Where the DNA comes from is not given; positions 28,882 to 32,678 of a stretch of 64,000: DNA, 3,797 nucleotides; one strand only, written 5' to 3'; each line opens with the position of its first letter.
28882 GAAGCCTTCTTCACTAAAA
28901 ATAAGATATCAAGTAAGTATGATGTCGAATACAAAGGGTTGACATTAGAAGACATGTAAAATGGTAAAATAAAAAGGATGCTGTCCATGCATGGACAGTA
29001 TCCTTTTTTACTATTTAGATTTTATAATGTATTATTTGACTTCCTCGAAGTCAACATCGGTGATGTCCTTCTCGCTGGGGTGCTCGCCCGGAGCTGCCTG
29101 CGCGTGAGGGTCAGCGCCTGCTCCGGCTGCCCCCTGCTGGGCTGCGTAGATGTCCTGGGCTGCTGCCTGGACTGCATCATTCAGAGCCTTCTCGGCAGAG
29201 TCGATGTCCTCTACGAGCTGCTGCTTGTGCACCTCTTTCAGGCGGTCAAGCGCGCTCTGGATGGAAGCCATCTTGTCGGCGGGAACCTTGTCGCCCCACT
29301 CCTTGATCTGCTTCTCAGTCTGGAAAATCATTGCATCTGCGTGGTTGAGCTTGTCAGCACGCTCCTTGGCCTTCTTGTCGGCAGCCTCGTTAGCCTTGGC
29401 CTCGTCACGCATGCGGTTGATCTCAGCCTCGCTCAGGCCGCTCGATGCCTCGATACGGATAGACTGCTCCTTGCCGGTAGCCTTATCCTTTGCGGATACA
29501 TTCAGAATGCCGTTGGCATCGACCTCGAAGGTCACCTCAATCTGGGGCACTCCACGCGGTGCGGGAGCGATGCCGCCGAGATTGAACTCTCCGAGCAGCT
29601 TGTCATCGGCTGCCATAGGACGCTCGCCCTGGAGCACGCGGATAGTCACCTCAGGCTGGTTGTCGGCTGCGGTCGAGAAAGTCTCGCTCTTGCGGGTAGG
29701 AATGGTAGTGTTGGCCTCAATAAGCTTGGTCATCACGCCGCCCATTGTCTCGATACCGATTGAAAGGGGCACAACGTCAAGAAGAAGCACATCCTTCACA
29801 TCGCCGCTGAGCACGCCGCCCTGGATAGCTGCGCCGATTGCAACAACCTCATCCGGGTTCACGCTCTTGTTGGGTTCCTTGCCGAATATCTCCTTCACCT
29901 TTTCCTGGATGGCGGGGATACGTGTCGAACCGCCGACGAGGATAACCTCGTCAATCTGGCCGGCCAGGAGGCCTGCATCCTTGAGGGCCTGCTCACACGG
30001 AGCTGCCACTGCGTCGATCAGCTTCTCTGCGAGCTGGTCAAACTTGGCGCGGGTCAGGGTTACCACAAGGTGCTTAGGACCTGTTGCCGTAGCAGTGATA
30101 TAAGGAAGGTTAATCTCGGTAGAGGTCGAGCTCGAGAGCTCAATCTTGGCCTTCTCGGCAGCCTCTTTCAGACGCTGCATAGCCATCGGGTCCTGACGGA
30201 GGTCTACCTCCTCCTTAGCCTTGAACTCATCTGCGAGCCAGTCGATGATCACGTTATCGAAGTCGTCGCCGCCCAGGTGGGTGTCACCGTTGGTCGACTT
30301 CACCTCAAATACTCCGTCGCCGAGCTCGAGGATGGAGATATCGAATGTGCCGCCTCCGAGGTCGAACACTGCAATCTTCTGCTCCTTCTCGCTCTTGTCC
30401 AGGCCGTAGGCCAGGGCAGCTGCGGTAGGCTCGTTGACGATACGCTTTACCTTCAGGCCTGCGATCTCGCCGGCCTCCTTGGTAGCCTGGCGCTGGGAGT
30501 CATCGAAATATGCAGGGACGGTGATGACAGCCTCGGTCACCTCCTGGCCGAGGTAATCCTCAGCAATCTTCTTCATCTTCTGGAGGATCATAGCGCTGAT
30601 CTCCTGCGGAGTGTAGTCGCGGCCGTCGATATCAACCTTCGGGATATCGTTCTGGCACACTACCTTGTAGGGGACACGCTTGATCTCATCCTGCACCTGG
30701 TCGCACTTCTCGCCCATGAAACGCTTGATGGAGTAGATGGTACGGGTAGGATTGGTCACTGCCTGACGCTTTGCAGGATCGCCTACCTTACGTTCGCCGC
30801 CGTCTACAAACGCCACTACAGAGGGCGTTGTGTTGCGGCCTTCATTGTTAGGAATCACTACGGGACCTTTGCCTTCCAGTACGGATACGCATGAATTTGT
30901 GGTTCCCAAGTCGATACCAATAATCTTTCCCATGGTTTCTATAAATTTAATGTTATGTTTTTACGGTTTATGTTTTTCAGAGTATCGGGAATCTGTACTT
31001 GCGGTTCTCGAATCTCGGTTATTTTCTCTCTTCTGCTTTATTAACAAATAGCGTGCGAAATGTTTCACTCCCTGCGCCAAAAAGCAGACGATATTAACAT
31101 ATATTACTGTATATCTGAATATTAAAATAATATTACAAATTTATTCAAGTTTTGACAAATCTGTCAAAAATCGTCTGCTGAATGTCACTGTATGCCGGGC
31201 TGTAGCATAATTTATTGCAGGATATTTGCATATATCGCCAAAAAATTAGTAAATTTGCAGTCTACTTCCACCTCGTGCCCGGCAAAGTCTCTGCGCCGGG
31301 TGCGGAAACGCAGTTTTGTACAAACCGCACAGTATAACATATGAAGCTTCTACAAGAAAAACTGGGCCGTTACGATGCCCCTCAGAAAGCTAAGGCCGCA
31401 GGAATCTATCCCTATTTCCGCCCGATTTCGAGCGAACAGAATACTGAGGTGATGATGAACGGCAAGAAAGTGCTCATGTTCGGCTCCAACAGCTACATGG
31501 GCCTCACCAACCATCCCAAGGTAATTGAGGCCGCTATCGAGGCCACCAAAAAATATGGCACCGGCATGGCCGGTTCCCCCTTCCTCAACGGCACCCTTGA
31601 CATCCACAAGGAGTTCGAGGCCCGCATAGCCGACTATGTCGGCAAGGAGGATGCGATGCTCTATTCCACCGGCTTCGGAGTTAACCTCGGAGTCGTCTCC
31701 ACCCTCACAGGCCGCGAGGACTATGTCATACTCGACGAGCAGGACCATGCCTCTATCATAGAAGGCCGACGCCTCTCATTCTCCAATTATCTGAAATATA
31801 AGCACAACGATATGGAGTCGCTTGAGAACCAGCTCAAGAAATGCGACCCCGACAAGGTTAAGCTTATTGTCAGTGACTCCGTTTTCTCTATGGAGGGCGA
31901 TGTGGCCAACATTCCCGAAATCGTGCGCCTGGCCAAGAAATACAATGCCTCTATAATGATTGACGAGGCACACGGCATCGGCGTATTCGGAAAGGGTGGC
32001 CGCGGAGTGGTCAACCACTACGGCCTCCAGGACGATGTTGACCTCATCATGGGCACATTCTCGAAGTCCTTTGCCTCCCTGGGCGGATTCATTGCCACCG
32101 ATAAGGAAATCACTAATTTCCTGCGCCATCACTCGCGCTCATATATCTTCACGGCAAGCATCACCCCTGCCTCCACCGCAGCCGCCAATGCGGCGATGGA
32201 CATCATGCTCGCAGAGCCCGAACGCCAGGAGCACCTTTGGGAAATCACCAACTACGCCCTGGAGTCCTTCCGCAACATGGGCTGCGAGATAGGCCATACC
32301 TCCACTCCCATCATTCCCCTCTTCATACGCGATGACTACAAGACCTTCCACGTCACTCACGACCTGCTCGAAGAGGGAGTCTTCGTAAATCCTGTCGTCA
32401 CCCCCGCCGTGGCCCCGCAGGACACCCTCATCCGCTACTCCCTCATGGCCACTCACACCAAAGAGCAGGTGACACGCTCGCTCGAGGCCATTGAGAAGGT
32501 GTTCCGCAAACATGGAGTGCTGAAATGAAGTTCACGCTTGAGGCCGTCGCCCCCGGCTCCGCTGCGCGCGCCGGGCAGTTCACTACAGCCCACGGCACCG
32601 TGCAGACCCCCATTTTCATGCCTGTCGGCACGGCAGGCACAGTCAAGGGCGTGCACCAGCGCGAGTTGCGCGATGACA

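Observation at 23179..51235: Covarying 17-bp triloop hairpin family with GTAG/GTGG feet: candidate REP/RAYT-type system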

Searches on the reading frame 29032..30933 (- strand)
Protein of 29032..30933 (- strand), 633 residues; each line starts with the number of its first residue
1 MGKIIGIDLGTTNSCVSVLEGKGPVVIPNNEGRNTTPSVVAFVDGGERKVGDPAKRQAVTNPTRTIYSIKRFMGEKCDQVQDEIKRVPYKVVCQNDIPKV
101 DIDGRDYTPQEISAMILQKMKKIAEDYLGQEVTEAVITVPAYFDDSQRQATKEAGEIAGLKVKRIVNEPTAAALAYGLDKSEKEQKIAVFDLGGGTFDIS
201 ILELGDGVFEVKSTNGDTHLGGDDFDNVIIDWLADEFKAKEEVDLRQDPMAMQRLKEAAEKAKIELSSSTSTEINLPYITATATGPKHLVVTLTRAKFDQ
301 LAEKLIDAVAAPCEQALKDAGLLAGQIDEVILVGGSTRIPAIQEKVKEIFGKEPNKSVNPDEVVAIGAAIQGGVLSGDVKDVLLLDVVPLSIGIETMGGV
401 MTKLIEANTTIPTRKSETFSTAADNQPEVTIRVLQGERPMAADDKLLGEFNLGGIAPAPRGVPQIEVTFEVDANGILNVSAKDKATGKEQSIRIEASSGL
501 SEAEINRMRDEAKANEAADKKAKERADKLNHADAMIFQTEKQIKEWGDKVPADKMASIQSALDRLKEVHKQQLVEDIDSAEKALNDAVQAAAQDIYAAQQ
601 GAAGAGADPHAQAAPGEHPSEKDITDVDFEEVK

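Call 68: search_protein_families(library=pfam, proteins=[window:29032-30933:-], max_evalue=0.00001)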
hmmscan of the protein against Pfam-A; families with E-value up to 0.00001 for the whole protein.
window:29032-30933:- (633 aa): 2 families
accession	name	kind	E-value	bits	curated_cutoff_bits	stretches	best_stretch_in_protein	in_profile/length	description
PF00012.26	HSP70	-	3.2e-260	864.9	20.6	1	4-596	1-598/599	Hsp70 protein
PF06723.19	MreB_Mbl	-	2.8e-18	66.3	27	1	113-369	75-316/327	MreB/Mbl protein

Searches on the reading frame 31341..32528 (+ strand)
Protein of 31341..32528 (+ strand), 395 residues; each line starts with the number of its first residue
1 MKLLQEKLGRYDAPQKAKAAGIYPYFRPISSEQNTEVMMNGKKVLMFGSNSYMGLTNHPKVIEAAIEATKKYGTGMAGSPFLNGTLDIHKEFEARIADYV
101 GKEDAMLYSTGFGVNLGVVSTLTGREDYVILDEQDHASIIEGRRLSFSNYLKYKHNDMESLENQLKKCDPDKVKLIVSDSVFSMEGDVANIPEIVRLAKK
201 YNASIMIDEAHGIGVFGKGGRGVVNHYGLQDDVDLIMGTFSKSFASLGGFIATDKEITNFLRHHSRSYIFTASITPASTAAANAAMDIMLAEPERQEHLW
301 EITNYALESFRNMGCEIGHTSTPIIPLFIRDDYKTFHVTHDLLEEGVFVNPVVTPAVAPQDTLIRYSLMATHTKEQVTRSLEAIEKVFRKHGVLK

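Call 68: search_protein_families(library=pfam, proteins=[window:31341-32528:+], max_evalue=0.00001)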
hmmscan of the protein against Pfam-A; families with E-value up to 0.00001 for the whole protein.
window:31341-32528:+ (395 aa): 2 families
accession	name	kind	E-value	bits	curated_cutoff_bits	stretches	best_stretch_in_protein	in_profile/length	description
PF00155.27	Aminotran_1_2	-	8.4e-54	183.6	19.7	1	43-384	2-361/361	Aminotransferase class I and II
PF01212.27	Beta_elim_lyase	-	1.9e-06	27.8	27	0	91-260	36-215/288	Beta-eliminating lyase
